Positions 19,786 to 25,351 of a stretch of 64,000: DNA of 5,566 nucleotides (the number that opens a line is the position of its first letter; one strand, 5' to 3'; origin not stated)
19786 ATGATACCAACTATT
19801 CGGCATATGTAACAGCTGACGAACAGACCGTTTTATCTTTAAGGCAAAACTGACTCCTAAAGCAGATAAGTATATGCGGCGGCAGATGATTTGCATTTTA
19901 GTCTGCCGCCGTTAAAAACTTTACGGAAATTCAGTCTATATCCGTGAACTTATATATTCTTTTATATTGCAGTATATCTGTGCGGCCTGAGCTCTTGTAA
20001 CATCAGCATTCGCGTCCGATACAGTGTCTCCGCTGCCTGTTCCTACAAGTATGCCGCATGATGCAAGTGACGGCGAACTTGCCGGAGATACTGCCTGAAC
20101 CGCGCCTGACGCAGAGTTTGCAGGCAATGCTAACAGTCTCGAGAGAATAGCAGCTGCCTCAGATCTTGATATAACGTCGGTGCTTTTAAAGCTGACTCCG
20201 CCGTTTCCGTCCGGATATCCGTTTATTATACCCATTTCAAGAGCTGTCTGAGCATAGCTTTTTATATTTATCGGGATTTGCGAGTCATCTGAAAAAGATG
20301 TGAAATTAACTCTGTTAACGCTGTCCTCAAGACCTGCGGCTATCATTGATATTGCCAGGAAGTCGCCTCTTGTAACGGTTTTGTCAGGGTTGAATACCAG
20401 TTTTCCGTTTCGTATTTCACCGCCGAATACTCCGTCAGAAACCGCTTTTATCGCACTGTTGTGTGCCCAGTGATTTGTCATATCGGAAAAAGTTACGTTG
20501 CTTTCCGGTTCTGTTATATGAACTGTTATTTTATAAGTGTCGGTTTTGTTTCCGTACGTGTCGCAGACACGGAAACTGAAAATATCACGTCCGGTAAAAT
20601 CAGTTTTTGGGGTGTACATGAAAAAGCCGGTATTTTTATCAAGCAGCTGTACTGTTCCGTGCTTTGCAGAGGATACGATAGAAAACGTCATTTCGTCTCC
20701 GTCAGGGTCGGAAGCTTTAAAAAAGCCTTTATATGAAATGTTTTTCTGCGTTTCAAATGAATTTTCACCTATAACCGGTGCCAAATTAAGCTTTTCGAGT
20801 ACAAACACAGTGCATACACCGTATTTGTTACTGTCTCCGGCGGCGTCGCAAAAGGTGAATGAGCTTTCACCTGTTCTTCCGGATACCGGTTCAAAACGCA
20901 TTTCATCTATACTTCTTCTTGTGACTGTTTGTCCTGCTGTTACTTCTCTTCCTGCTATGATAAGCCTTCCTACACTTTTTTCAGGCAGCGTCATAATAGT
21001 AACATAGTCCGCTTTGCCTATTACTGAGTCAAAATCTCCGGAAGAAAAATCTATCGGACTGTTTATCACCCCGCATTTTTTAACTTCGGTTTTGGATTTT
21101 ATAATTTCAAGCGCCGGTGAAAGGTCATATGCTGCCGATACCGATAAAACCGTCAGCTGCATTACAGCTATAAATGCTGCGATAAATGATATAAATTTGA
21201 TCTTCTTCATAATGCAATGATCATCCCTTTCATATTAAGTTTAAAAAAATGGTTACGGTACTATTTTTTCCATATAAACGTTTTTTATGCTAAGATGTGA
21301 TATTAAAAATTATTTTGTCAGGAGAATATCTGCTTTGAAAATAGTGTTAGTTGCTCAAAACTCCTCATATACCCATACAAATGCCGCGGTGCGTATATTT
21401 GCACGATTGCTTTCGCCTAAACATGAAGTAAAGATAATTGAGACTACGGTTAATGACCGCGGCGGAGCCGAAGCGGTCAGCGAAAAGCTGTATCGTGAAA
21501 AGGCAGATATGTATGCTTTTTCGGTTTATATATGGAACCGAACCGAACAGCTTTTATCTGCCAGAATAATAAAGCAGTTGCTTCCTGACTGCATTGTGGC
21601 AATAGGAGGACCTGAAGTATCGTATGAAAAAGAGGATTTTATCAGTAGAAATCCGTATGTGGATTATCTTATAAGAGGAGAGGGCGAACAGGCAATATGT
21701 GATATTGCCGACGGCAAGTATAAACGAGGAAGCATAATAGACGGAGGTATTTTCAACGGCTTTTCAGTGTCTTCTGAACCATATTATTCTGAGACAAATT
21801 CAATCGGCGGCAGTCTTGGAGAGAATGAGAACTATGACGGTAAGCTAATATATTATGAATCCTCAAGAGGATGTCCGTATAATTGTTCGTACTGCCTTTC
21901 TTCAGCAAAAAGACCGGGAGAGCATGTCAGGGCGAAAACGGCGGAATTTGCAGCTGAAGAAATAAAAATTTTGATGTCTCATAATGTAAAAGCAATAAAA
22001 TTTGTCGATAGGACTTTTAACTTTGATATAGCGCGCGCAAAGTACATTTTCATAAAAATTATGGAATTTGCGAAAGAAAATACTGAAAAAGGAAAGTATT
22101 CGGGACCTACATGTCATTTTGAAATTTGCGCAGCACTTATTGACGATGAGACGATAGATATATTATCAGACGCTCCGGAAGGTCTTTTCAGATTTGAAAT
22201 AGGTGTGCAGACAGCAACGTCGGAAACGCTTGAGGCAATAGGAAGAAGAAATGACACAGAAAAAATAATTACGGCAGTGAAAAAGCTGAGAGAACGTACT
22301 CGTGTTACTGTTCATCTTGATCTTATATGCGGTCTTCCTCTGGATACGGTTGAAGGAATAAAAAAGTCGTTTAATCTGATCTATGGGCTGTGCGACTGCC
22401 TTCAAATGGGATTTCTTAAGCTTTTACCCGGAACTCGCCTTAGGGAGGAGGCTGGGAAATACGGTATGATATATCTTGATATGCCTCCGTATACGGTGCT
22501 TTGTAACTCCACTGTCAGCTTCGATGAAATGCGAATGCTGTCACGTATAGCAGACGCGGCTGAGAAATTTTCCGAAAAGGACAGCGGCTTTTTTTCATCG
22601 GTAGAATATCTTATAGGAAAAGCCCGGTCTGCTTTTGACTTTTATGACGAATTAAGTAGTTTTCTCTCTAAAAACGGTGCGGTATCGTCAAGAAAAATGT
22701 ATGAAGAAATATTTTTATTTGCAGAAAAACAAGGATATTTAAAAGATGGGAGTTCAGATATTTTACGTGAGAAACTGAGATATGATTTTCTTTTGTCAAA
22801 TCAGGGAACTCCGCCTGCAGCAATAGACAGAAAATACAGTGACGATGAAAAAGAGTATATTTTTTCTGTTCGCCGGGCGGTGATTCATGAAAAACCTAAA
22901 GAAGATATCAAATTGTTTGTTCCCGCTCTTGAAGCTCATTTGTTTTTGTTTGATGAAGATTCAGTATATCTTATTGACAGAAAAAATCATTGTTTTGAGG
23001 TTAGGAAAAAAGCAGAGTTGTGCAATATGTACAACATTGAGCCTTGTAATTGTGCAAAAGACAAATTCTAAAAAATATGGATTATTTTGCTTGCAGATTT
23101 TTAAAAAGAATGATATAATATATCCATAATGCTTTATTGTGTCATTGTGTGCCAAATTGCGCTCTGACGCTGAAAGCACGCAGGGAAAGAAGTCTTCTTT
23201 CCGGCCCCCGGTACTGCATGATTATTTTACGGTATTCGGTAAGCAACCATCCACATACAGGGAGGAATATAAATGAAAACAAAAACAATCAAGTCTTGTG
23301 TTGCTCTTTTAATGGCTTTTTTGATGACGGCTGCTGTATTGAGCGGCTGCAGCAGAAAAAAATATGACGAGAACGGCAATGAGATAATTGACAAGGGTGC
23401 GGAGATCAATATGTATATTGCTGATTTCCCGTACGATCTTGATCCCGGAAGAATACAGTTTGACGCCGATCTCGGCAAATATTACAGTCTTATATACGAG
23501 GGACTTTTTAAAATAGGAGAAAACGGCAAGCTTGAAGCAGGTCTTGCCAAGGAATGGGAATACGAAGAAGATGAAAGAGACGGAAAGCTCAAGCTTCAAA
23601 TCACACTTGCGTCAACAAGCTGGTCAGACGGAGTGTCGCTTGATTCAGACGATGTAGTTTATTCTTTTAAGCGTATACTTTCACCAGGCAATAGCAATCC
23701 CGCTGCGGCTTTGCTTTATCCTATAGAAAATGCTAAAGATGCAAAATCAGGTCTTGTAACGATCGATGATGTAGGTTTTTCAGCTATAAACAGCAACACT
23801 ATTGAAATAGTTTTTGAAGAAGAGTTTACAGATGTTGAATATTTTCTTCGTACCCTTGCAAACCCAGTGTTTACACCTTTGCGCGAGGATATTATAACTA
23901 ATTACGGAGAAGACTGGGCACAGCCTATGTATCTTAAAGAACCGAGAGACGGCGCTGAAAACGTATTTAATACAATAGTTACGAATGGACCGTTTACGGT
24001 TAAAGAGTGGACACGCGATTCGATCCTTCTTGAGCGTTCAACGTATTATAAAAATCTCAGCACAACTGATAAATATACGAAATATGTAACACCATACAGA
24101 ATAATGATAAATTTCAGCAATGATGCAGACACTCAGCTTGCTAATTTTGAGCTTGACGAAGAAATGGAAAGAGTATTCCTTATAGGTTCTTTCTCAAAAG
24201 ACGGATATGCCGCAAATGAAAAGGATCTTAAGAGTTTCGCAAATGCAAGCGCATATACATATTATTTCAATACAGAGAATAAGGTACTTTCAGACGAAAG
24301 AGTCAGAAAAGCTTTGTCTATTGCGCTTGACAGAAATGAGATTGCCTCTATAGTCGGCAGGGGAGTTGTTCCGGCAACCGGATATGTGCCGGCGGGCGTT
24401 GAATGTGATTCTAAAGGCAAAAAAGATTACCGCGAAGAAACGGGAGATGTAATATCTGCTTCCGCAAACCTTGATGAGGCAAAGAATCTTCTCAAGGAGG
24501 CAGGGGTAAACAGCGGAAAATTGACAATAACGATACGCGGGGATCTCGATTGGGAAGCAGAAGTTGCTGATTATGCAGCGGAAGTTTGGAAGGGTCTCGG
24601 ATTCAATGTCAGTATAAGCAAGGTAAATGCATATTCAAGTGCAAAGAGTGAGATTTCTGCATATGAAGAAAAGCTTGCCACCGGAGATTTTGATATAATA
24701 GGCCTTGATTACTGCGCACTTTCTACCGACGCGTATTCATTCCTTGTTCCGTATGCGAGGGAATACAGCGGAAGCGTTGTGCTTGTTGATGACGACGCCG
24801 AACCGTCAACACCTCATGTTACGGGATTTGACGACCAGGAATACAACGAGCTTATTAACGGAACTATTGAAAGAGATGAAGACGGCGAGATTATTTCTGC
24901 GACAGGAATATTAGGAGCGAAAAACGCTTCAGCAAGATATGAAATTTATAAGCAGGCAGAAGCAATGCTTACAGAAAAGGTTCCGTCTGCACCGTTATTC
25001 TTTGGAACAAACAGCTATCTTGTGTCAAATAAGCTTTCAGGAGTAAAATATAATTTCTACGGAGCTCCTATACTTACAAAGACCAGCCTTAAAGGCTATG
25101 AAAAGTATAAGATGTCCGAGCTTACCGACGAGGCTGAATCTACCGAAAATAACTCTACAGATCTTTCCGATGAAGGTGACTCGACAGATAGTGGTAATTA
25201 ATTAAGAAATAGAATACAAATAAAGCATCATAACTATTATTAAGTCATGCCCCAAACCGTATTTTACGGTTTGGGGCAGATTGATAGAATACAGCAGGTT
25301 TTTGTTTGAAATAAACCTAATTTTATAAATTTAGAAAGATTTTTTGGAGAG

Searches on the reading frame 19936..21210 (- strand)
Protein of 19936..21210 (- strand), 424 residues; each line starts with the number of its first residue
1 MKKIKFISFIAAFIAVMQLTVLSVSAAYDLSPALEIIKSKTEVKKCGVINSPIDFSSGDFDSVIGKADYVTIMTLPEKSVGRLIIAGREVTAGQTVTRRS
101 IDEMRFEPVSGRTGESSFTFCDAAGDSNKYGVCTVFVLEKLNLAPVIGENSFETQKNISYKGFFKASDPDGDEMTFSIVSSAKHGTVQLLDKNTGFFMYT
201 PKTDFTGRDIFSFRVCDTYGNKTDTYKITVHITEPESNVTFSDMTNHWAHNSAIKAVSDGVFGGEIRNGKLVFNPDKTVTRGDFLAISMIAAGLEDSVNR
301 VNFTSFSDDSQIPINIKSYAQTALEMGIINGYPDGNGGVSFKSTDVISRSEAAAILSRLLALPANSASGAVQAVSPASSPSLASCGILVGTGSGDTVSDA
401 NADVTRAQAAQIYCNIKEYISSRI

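Call 39: search_protein_families(library=pfam, proteins=[window:19936-21210:-], max_evalue=0.001)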
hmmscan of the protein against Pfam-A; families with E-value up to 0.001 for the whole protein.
window:19936-21210:- (424 aa): 4 families
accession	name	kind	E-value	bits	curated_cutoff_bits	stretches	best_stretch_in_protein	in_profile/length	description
PF17963.7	Big_9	-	1.1e-15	58.7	23.6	1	142-229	1-87/89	Bacterial Ig domain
PF00395.25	SLH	-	1.8e-12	47.5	20.8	2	305-353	1-44/44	S-layer homology domain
PF17892.7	Cadherin_5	-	7.1e-09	35.8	26.5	1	165-230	32-97/98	Cadherin-like domain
PF17803.7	Cadherin_4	-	1.2e-07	32.6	25.1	1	141-191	10-65/71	Bacterial cadherin-like domain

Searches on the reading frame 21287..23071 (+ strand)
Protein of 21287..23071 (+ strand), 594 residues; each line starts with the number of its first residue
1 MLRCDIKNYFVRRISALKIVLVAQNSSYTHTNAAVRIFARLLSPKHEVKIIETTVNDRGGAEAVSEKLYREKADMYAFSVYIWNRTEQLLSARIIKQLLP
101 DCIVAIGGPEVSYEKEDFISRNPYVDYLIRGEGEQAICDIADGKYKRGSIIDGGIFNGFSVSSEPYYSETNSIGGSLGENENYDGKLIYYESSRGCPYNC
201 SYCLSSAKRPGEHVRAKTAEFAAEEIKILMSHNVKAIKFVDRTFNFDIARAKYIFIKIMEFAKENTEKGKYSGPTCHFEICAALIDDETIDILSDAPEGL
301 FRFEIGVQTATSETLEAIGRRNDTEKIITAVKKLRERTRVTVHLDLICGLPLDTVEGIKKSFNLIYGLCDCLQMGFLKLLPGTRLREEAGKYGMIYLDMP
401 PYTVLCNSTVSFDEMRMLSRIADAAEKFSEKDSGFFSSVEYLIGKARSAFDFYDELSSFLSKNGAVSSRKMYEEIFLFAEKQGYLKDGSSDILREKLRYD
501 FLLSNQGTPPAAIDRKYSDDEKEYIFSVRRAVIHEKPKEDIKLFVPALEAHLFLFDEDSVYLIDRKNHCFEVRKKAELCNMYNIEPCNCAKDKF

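Call 39: search_protein_families(library=pfam, proteins=[window:21287-23071:+], max_evalue=0.001)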
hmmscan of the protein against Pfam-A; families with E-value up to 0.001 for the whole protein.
window:21287-23071:+ (594 aa): 3 families
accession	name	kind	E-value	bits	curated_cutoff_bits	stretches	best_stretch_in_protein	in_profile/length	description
PF04055.27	Radical_SAM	-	1.4e-20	74.5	29.5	1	191-364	2-165/166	Radical SAM superfamily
PF13311.11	DUF4080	-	4.9e-20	72.9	22.9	1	391-527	2-139/188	Protein of unknown function (DUF4080)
PF02310.24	B12-binding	-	3.1e-17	63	32.1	1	21-140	3-120/121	B12 binding domain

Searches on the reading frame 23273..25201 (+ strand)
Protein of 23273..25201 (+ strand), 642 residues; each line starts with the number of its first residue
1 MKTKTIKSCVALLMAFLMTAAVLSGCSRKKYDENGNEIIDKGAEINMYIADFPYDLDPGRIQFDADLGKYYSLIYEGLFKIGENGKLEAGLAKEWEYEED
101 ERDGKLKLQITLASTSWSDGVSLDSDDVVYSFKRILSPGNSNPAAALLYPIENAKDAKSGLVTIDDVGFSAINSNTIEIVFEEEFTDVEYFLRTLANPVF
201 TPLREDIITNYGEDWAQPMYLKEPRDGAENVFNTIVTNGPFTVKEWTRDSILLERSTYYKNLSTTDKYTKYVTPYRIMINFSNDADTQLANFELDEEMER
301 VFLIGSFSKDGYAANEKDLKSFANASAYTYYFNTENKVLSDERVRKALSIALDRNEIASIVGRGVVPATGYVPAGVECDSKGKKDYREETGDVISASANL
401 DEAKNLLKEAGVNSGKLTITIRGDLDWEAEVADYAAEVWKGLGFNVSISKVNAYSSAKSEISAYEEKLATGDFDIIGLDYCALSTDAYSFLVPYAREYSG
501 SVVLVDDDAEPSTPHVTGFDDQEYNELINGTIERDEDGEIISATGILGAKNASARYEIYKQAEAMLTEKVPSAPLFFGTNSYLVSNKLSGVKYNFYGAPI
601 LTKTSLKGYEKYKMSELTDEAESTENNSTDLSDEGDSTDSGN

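Call 39: search_protein_families(library=pfam, proteins=[window:23273-25201:+], max_evalue=0.001)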
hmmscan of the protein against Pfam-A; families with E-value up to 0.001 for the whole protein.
window:23273-25201:+ (642 aa): 1 family
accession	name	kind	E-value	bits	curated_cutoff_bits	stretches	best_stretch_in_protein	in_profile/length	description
PF00496.27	SBP_bac_5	-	1.1e-54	186.4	32.4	1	87-496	2-362/368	Bacterial extracellular solute-binding proteins, family 5 Middle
